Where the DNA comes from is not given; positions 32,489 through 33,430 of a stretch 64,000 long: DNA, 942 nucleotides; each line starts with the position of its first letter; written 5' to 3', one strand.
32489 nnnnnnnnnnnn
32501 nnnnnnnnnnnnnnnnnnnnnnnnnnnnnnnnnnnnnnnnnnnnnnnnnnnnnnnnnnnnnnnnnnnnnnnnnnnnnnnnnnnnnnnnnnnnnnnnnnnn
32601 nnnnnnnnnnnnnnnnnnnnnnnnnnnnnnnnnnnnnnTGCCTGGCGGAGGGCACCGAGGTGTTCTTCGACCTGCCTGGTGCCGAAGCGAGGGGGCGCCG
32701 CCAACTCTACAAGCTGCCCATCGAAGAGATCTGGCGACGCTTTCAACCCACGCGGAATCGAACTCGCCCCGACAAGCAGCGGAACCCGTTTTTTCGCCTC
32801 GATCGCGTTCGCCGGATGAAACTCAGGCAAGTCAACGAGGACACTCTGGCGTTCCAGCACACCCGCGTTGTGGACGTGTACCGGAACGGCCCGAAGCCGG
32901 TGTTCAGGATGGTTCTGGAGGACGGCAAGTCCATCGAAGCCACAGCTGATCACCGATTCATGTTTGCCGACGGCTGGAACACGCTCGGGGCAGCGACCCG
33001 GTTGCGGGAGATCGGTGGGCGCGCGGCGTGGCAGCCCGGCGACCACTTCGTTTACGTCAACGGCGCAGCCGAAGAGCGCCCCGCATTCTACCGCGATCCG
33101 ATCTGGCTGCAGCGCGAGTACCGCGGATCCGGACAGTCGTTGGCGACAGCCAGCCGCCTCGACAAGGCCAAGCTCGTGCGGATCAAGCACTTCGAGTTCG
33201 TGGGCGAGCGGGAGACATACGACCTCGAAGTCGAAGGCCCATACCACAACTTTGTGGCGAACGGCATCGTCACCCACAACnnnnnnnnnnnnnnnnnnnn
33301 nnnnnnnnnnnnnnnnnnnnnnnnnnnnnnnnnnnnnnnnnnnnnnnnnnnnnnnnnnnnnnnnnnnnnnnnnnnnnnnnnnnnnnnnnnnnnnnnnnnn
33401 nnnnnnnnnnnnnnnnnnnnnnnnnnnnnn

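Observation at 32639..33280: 214-aa mini-intein inserted inside the ThyX signature motif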

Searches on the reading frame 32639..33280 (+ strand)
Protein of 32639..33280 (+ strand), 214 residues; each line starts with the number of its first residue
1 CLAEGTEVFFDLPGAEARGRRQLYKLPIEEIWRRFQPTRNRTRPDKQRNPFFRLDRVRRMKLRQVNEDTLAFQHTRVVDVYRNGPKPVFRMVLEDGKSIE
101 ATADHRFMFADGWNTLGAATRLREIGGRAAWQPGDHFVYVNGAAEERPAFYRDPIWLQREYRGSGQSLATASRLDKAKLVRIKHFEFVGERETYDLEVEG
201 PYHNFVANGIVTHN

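Call 3: search_protein_families(library=pfam, proteins=[window:32639-33280:+], max_evalue=1)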
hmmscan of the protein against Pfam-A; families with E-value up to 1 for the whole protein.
window:32639-33280:+ (214 aa): 3 families
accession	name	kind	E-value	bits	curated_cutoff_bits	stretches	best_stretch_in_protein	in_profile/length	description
PF14890.11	Intein_splicing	-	1.4e-12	48.1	35.8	1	64-214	25-155/155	Intein splicing domain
PF23406.1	ZNF380_CC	-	0.0066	17.4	28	1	7-37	3-33/81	ZNF380 coiled-coil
PF21500.3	HolB_lid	-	0.15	12.3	27.1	1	156-174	9-27/40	DNA polymerase III subunit delta', AAA+ ATPase lid domain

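Call 4: search_protein_families(library=ncbifam, proteins=[window:32639-33280:+], max_evalue=1)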
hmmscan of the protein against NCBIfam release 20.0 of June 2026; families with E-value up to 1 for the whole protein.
window:32639-33280:+ (214 aa): 12 families
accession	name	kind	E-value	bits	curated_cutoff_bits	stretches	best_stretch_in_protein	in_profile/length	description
NF005852.0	PRK07773.1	equivalog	6.6e-18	64.4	780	2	50-117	415-482/886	replicative DNA helicase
NF038136.1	rSAM_Rv_intein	exception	4.4e-08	32.4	700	1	72-120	114-161/574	intein-containing Rv2578c family radical SAM protein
TIGR01443.1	intein_Cterm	domain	8.9e-07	29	15.6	1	192-214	1-23/24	intein C-terminal splicing region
TIGR01445.1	intein_Nterm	domain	3.5e-06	27.9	24.5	1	1-108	1-82/83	intein N-terminal splicing region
NF006207.0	PRK08332.1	equivalog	4.6e-05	20.8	2400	2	79-117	939-977/1684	vitamin B12-dependent ribonucleotide reductase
NF038162.1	RtcB_rel_intein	exception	5.9e-05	21.2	1150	1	181-214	543-578/961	intein-containing RtcB family protein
NF003158.0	PRK04132.1-3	equivalog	0.00027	18.2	1750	1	85-114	701-730/1437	replication factor C small subunit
NF011418.0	PRK14845.1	equivalog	0.0012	16.6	756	1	174-214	435-474/1049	translation initiation factor IF-2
NF007079.0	PRK09532.1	equivalog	0.0019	16.5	1525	1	75-112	816-853/876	DNA polymerase III subunit alpha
NF011302.0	PRK14714.1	equivalog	0.0019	15.8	1791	1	47-213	968-1099/1350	DNA-directed DNA polymerase II large subunit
NF052663.1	RtcB_rel_intein2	exception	0.15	10.8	1050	1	87-113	131-157/626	intein-containing RctB family protein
NF007072.0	PRK09519.1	equivalog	0.15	10.4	1024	0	74-119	292-338/790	intein-containing recombinase RecA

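Call 6: search_solved_structures(query=window:32639-33280:+, max_evalue=0.01, show_alignments=3)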
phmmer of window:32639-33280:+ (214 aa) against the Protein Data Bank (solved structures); distinct sequences matched with E-value up to 0.01: 23.
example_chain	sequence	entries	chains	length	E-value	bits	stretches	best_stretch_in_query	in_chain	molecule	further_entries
1mi8_A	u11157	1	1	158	2.6e-11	46.9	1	60-118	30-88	DnaB intein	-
4o1r_A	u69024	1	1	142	1.3e-10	44.6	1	64-120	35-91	Replicative DNA helicase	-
6frg_A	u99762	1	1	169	2.5e-09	40.4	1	58-118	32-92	Replicative DNA helicase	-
6frh_A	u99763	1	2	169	2.5e-09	40.4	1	58-118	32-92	Replicative DNA helicase,Replicative DNA helicase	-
6fre_A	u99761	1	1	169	6.2e-08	35.8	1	58-118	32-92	Replicative DNA helicase,Replicative DNA helicase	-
7qil_A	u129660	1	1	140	9e-07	32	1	77-112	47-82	DnaE intein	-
2keq_A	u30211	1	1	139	3.2e-06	30.2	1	77-113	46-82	DNA polymerase III alpha subunit, Nucleic acid binding OB-fold tRNA/helicase-type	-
4kl5_A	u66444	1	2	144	3.6e-06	30.1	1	77-113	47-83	DNA polymerase III, alpha subunit, Nucleic acid binding, OB-fold, tRNA/helicase-type chime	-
6qaz_A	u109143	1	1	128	2e-05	27.7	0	178-214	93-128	cyanophage-like gp41-1 intein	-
5ol7_A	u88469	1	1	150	4.1e-05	26.6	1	77-113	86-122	DNA-directed DNA polymerase,DNA-directed DNA polymerase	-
5ol6_A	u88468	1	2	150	4.1e-05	26.6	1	77-113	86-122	Nucleic acid binding, OB-fold, tRNA/helicase-type,DNA-directed DNA polymerase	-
4kl6_A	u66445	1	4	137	0.00021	24.3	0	77-111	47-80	DNA-directed DNA polymerase,Nucleic acid binding, OB-fold, tRNA/helicase-type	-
3ifj_A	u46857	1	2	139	0.00031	23.8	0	191-214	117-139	Endonuclease PI-MtuI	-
3igd_A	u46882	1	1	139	0.00045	23.2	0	74-120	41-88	Endonuclease PI-MtuI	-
2in9_A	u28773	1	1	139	0.00096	22.1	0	74-120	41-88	Endonuclease PI-MtuI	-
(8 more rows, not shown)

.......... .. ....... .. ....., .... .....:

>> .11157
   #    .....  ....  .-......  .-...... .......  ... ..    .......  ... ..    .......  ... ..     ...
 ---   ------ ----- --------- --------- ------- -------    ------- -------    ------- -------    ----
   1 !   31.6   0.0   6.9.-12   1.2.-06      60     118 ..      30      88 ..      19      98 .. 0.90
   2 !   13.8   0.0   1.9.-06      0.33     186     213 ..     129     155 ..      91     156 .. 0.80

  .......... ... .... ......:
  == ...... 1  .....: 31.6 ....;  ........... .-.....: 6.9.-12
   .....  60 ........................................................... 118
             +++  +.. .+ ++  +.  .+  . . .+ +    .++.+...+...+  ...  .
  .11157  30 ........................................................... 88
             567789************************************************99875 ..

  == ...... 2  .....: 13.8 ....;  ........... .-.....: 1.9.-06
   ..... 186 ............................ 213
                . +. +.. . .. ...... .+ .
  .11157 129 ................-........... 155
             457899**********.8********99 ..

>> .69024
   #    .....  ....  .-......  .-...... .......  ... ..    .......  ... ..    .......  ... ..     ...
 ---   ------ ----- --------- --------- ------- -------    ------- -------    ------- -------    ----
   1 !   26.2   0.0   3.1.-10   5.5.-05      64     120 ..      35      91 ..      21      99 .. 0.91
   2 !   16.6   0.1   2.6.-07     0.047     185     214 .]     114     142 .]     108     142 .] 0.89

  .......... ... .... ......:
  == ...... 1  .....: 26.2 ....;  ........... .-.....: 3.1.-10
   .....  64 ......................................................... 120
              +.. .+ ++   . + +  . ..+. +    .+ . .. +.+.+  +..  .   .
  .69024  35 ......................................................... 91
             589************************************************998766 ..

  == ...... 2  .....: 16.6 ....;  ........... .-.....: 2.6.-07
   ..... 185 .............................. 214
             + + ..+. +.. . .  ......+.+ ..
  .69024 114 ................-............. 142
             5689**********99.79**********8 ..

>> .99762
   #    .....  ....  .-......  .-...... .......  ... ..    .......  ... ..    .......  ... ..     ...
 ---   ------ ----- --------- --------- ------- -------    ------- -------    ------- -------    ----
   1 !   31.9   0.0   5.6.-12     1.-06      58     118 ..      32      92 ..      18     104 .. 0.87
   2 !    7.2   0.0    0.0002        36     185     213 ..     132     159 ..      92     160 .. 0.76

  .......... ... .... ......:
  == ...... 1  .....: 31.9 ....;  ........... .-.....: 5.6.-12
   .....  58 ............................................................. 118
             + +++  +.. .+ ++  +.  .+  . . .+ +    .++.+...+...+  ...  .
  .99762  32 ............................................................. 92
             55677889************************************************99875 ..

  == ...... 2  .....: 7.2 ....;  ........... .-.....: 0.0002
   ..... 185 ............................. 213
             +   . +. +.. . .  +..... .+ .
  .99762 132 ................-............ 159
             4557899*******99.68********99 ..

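Call 23: search_protein_representatives(protein=window:32639-33280:+)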
Query: 214 residues. Proteins with E-value up to 0.001 (for the whole library): 2616; up to 1e-10: 482; up to 1e-30: 32. The best 150 are listed.
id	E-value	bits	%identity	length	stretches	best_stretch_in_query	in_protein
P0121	1.4e-81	289.7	65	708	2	1-164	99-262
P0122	1.9e-79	282.7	65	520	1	1-214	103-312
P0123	4.0e-75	268.6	60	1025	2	1-167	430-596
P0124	6.0e-65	235.3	58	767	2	1-162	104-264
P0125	4.1e-62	226.1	61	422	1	1-169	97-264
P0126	4.3e-55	203.1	70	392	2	2-143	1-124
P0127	8.7e-54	198.9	51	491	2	1-143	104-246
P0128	4.5e-52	193.2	63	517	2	60-171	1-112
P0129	1.5e-50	188.3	69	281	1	1-125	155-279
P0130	6.8e-50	186.1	66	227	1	1-124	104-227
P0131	3.2e-49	183.9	46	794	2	1-162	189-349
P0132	3.9e-49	183.6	52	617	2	1-144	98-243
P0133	1.7e-48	181.6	73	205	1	60-169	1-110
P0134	4.0e-47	177.1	37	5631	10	176-214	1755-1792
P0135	8.4e-43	162.9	49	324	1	1-171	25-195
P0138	1.0e-38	149.6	48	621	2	1-119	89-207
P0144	6.6e-34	133.9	43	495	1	1-214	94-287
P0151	1.5e-31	126.2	35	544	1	1-214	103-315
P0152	1.0e-30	123.4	43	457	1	1-214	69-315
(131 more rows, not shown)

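Call 27: search_protein_families(library=pfam, alignment_id=A2, max_evalue=0.001)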
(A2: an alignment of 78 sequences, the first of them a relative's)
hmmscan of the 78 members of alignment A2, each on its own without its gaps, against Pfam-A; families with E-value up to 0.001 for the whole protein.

A. member 1, P0121 (708 aa): 3 families
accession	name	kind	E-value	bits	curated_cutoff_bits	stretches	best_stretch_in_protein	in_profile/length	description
PF02511.20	Thy1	-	3.6e-47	161.1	24.8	2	457-606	58-190/191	Thymidylate synthase complementing protein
PF14890.11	Intein_splicing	-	7.9e-11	42.4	35.8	1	162-478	25-155/155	Intein splicing domain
PF01844.29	HNH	-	3.2e-06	27.6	21.4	1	365-407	1-44/47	HNH endonuclease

B. families by the number of members that match (of 78 scanned): 23 families
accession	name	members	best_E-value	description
PF14890.11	Intein_splicing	77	8.7e-29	Intein splicing domain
PF02511.20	Thy1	75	6e-56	Thymidylate synthase complementing protein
PF01844.29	HNH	29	9.4e-18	HNH endonuclease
PF13392.12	HNH_3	25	4.3e-16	HNH endonuclease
PF07463.16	NUMOD4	24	1.1e-13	NUMOD4 motif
PF13384.12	HTH_23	9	1.1e-07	Homeodomain-like domain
PF14528.11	LAGLIDADG_3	3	1.3e-10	LAGLIDADG-like domain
PF12728.13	HTH_17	3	1.1e-07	Helix-turn-helix domain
PF13551.12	HTH_29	3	2.9e-07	Winged helix-turn helix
PF13518.12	HTH_28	3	1.3e-05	Helix-turn-helix domain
PF02796.21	HTH_7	2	5e-05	Helix-turn-helix domain of resolvase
PF13411.12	MerR_1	2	8.2e-05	MerR HTH family regulatory protein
PF14279.12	HNH_5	1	5.2e-08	HNH endonuclease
PF13936.12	HTH_38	1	1e-06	Helix-turn-helix domain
PF08281.18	Sigma70_r4_2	1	2.8e-05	Sigma-70, region 4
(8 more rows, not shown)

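Call 44: predict_structure(alignment_id=A3)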
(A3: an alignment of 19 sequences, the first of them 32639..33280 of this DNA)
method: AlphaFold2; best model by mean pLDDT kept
length: 214 residues; sequences in the alignment: 19
mean_pLDDT: 81.8   pTM: 0.76
mean pLDDT of the five models: 81.8, 81.2, 79.4, 79.3, 79.0
residues with pLDDT >= 90: 110; 70-90: 40; 50-70: 58; < 50: 6
segments of 3 or more residues with pLDDT < 50: 48-50
pLDDT, mean of each block of 10 residues (from residue 1): 94 60 83 75 52 61 88 87 97 97 97 96 96 93 61 59 53 77 97 95 93 95
secondary structure, 60 per line:
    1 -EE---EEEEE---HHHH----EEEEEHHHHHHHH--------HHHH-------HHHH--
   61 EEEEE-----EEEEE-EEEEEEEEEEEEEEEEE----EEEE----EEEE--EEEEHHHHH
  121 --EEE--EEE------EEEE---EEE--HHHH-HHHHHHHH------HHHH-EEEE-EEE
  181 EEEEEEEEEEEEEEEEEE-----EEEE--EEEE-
elements in order: E7-11 H15-18 E23-27 H28-35 H44-47 H55-58 E61-65 E71-75 E77-93 E98-101 E106-109 E112-115 H116-120 E123-125 E128-130 E137-140 E144-146 H149-152 H154-161 H168-171 E173-176 E178-198 E204-207 E210-213

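Call 47: fold_search(model_id=the predicted structure, library=pdb)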
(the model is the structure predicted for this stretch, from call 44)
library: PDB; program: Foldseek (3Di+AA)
matches with E <= 10: 209; with E <= 0.001: 60
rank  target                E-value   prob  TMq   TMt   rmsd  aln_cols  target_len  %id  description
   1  6frg                  4.2e-10  1.00  0.59  0.79   5.0       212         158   18  Crystal structure of G-1F mutant of Ssp DnaB Mini-Intein variant M86 (released 2019-01-30)
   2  3ifj_A                1.9e-09  1.00  0.55  0.83   5.5       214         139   20  Crystal structure of Mtu recA intein, splicing domain (released 2009-10-06)
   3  2in0                  2.6e-09  1.00  0.56  0.85   4.8       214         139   20  crystal structure of Mtu recA intein splicing domain (released 2007-05-01)
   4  3igd                  4.0e-09  1.00  0.56  0.84   5.0       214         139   20  Crystal structure of Mtu recA intein, splicing domain (released 2009-10-06)
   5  6frh_A                4.2e-09  1.00  0.54  0.71   6.4       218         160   20  Crystal structure of Ssp DnaB Mini-Intein variant M86 (released 2019-01-30)
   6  5i0a                  4.9e-09  1.00  0.56  0.83   5.9       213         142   20  RecA mini intein in complex with cisplatin (released 2016-09-21)
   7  2in9                  5.5e-09  1.00  0.58  0.87   4.4       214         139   20  crystal structure of Mtu recA intein, splicing domain (released 2007-05-01)
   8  4o1r                  5.5e-09  1.00  0.58  0.85   3.5       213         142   18  Crystal structure of NpuDnaB intein (released 2014-03-19)
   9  6fre                  6.1e-09  1.00  0.55  0.76   4.9       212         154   18  Crystal structure of G-1F/H73A mutant of Ssp DnaB Mini-Intein variant M86 (released 2019-01-30)
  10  1mi8                  1.1e-08  1.00  0.56  0.84   4.9       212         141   18  2.0 Angstrom crystal structure of a DnaB intein from Synechocystis sp. PCC 6803 (released 2003-08-19)
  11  2imz_A                1.4e-08  1.00  0.57  0.82   4.5       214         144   19  Crystal structure of Mtu recA intein splicing domain (released 2007-05-01)
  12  2imz_B                1.4e-08  1.00  0.55  0.82   5.5       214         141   20  Crystal structure of Mtu recA intein splicing domain (released 2007-05-01)
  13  2in8                  1.5e-08  1.00  0.56  0.84   5.0       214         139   20  crystal structure of Mtu recA intein, splicing domain (released 2007-05-01)
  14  1zd7_A                2.2e-08  1.00  0.55  0.72   6.3       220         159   18  1.7 Angstrom Crystal Structure Of Post-Splicing Form of a dnaE Intein from Synechocystis Sp. Pcc 6803 (released 2006-01-24)
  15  6frh_B                2.5e-08  1.00  0.56  0.78   5.7       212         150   20  Crystal structure of Ssp DnaB Mini-Intein variant M86 (released 2019-01-30)
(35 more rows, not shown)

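Call 58: list_cluster_members(proteins=[P0122, P0123, P0124, P0127, P0131, P0132, P0138, P0144, P0151, P0152])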
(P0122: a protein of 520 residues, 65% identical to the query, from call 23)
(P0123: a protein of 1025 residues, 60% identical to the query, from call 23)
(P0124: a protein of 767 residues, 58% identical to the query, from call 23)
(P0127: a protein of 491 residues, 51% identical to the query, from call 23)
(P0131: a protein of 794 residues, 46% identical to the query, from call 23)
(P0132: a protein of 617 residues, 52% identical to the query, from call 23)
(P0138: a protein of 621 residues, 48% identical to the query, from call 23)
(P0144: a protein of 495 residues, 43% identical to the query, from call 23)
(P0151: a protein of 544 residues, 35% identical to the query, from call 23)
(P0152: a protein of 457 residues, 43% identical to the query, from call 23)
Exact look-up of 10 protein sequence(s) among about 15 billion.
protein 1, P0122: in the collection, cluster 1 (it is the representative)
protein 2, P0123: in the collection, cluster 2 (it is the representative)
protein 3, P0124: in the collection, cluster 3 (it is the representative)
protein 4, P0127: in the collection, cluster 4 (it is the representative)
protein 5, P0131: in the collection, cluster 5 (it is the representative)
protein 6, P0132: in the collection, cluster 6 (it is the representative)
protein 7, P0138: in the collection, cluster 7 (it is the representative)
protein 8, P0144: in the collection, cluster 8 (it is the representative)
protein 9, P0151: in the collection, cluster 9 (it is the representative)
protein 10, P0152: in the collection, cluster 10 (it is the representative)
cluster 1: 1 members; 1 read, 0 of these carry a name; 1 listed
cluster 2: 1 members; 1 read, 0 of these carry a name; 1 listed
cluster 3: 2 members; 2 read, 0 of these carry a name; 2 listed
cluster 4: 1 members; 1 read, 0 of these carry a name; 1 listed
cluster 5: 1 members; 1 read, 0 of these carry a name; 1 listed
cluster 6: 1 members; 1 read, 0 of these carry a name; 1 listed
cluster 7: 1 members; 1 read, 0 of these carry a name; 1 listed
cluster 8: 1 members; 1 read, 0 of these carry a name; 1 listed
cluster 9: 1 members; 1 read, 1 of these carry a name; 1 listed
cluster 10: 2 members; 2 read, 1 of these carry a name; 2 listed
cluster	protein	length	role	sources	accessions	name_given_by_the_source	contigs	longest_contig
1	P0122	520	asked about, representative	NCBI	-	-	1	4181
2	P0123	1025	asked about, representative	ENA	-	-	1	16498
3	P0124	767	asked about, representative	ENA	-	-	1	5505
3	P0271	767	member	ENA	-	-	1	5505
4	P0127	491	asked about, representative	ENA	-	-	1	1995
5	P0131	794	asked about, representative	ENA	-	-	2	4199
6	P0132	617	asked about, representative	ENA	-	-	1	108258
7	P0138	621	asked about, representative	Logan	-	-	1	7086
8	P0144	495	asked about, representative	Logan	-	-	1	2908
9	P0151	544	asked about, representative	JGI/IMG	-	thymidylate synthase ThyX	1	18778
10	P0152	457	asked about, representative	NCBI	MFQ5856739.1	MAG: FAD-dependent thymidylate synthase, partial [Anaerolineae bacterium]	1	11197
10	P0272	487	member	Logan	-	-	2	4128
